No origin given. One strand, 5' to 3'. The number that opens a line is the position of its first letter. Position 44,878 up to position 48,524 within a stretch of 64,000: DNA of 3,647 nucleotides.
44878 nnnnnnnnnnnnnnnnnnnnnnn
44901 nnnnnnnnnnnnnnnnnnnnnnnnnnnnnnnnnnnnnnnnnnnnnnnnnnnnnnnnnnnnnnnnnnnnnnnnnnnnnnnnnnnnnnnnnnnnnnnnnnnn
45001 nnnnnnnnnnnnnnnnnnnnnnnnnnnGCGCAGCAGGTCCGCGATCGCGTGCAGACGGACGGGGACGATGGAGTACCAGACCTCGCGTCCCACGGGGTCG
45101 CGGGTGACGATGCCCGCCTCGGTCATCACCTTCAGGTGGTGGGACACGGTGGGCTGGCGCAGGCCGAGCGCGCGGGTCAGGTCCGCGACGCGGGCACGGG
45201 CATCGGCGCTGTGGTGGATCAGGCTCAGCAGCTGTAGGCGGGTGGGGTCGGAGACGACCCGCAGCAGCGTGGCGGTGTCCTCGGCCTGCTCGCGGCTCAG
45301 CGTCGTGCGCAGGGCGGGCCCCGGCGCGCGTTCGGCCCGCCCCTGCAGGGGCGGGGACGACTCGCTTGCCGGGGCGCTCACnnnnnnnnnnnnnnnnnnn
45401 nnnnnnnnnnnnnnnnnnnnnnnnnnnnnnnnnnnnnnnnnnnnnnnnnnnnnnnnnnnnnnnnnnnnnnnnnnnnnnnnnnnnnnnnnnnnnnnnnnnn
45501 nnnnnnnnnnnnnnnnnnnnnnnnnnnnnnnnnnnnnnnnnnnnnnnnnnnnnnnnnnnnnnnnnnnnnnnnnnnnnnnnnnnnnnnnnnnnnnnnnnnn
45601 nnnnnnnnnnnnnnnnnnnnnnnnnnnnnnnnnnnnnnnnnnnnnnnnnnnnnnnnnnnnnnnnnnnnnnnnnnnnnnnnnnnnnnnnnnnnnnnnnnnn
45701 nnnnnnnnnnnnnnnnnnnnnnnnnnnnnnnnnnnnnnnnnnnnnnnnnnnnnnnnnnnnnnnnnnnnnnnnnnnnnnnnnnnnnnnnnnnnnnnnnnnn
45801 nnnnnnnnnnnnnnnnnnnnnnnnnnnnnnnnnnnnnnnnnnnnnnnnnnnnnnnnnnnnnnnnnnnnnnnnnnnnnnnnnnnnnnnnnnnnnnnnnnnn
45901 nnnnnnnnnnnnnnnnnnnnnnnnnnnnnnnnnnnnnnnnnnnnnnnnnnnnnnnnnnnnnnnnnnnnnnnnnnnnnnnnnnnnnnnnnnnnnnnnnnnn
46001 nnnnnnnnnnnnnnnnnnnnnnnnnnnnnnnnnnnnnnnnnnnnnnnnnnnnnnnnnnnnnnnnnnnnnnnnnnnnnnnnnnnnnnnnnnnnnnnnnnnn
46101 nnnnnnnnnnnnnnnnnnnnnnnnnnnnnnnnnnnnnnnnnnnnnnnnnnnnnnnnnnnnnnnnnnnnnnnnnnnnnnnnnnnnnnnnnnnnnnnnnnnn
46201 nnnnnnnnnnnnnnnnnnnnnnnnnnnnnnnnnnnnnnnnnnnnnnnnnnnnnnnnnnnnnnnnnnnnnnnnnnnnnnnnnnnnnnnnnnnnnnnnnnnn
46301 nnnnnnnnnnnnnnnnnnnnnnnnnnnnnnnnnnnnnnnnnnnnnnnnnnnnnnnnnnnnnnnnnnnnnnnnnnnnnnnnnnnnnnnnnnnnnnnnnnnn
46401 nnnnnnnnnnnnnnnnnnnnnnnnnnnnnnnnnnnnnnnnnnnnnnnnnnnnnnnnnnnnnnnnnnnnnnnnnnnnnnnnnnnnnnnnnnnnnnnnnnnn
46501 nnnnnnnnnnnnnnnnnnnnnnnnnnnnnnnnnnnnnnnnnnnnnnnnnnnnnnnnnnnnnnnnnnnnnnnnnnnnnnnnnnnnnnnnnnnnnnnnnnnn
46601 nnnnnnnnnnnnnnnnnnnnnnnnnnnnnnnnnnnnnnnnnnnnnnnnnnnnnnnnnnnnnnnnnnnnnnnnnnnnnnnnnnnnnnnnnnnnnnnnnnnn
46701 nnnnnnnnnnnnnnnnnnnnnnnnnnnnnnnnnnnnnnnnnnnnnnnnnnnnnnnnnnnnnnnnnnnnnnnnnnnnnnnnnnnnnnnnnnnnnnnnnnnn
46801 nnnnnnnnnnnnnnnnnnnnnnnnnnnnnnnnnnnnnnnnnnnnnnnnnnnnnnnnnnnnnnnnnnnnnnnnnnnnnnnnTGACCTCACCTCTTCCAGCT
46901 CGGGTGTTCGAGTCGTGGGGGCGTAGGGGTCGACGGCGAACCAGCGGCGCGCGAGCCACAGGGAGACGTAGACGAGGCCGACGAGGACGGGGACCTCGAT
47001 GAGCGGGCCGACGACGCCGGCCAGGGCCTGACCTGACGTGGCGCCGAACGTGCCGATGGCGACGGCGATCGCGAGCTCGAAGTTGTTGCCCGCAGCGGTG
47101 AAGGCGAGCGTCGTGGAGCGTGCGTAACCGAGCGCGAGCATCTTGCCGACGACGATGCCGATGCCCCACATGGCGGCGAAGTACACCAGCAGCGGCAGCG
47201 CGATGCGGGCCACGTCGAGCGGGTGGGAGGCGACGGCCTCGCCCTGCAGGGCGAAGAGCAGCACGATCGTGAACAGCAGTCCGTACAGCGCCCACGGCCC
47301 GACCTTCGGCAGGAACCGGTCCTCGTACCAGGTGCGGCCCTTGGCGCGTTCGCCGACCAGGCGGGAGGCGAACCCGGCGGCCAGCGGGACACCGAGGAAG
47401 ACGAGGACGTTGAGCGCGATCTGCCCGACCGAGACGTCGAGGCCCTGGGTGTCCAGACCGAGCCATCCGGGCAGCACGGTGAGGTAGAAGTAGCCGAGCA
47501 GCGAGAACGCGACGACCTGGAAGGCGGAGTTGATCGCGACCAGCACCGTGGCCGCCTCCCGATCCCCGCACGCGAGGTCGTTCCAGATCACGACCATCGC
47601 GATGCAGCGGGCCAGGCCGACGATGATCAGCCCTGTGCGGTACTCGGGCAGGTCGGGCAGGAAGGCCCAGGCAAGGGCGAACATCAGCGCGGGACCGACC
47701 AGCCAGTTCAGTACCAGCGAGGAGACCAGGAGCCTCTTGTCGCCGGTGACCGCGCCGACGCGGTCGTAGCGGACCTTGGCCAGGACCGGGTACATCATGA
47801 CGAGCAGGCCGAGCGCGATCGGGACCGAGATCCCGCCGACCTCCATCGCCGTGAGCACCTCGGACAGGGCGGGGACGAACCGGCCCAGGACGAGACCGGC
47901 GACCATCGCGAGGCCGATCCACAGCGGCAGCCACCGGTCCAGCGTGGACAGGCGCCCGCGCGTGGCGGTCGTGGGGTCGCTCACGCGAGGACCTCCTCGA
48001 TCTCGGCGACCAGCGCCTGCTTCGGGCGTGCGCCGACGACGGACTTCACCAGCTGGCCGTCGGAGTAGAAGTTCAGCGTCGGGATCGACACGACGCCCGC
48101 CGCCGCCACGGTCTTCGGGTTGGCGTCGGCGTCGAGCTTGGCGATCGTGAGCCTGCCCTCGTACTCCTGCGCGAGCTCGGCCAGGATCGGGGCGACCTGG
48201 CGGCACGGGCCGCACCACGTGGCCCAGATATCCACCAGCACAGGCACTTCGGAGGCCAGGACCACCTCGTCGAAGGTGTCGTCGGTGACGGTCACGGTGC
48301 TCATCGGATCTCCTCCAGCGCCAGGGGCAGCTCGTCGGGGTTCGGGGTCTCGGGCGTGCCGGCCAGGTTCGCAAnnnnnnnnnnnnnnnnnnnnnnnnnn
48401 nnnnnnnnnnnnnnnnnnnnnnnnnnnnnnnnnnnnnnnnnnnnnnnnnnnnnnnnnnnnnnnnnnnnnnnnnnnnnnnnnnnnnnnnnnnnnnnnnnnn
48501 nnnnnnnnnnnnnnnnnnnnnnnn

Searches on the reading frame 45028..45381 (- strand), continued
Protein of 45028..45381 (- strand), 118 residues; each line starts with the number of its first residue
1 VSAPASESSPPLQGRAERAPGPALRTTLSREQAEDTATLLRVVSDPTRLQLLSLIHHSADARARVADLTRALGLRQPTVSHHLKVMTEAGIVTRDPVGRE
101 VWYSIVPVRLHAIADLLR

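Call 122: find_encoding_contigs(protein=P0088, flank=7000, max_places=1)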
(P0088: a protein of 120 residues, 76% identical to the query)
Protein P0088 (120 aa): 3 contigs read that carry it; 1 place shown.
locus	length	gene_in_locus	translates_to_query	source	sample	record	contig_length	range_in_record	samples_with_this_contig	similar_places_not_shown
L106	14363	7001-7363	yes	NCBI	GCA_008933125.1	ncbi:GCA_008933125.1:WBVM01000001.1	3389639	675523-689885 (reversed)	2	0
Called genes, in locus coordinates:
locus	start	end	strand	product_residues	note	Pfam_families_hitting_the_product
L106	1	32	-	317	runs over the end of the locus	-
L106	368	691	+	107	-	-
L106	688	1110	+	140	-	PF00376:MerR, PF13411:MerR_1, PF28507:Rv1828_C (faint), PF09278:MerR-DNA-bind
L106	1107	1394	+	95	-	-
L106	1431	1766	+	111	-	PF02694:UPF0060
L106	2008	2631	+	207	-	PF01925:TauE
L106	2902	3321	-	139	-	PF01451:LMWPc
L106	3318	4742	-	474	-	PF07992:Pyr_redox_2, PF13738:Pyr_redox_3 (faint), PF00070:Pyr_redox, PF02852:Pyr_redox_dim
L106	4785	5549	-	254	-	PF00230:MIP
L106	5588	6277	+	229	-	PF01022:HTH_5, PF12840:HTH_20, PF01451:LMWPc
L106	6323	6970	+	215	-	PF21234:Phosphatase-like_N, PF01451:LMWPc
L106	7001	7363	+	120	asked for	PF12840:HTH_20, PF01022:HTH_5, PF01047:MarR (faint), PF12802:MarR_2 (weak)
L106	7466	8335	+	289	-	PF21234:Phosphatase-like_N, PF01451:LMWPc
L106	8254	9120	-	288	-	PF00486:Trans_reg_C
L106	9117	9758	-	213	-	PF01895:PhoU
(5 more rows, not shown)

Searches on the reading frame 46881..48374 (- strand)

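Call 11: search_protein_families(library=pfam, proteins=[window:46881-48374:-])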
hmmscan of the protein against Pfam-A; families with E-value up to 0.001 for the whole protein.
window:46881-48374:- (498 aa): 1 family
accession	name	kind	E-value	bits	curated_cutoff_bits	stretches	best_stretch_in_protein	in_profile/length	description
PF01758.21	SBF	-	4.4e-54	183.5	24.3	1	187-383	1-190/191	Sodium Bile acid symporter family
